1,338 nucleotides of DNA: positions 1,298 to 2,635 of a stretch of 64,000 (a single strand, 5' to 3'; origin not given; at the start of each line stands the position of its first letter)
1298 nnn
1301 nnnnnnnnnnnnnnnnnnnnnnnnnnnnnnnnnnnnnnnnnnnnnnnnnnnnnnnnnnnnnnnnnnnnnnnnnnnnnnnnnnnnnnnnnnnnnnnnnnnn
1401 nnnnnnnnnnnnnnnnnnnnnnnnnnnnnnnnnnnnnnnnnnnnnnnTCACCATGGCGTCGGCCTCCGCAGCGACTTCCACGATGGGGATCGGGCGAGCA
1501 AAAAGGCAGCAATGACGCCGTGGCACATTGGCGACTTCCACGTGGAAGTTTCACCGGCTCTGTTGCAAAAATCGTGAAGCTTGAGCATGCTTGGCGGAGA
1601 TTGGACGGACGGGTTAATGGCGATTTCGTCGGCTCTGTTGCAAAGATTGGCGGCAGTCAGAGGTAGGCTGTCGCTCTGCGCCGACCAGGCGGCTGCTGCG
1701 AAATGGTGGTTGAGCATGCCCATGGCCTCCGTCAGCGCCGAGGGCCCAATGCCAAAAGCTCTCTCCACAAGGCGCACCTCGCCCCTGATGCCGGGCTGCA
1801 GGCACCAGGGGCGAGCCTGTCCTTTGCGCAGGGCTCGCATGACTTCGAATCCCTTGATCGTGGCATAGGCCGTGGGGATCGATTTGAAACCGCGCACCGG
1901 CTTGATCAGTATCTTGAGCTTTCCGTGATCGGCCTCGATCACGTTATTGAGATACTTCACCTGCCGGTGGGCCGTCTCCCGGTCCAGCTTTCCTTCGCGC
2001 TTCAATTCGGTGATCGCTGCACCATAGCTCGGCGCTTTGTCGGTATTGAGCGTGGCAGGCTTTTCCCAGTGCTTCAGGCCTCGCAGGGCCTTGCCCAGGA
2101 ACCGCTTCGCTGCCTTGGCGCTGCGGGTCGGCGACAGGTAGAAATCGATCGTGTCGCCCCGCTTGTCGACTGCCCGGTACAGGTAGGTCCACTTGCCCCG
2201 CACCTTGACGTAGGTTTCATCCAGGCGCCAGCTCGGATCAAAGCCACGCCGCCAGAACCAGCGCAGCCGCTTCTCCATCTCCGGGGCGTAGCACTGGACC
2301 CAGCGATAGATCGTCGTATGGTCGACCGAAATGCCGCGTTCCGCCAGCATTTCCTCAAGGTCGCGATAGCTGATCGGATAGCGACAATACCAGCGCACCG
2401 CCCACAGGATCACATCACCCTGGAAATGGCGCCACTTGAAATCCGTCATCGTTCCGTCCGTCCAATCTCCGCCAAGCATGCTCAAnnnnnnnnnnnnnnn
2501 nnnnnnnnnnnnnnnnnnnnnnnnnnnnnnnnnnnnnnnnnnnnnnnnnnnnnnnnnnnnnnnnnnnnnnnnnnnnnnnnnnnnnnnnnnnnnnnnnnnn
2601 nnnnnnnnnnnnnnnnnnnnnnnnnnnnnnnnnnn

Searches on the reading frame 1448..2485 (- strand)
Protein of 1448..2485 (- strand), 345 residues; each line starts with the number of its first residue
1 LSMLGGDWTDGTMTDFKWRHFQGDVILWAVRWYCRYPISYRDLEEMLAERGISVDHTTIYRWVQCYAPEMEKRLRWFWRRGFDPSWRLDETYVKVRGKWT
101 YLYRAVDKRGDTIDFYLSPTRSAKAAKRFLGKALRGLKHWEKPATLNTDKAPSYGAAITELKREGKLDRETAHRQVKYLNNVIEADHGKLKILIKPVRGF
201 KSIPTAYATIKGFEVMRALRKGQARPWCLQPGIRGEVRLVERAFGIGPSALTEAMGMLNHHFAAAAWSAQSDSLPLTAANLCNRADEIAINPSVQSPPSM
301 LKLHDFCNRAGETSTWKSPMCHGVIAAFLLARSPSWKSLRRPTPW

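Call 15: search_protein_families(library=pfam, max_evalue=0.0001, proteins=[window:1448-2485:-])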
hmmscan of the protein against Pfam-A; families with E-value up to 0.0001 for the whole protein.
window:1448-2485:- (345 aa): 2 families
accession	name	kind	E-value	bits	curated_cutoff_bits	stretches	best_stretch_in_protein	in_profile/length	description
PF13610.12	DDE_Tnp_IS240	-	1.7e-49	168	27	1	85-223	3-139/139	DDE domain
PF00665.32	rve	-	1.3e-05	25.8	32.6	1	86-157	8-82/102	Integrase core domain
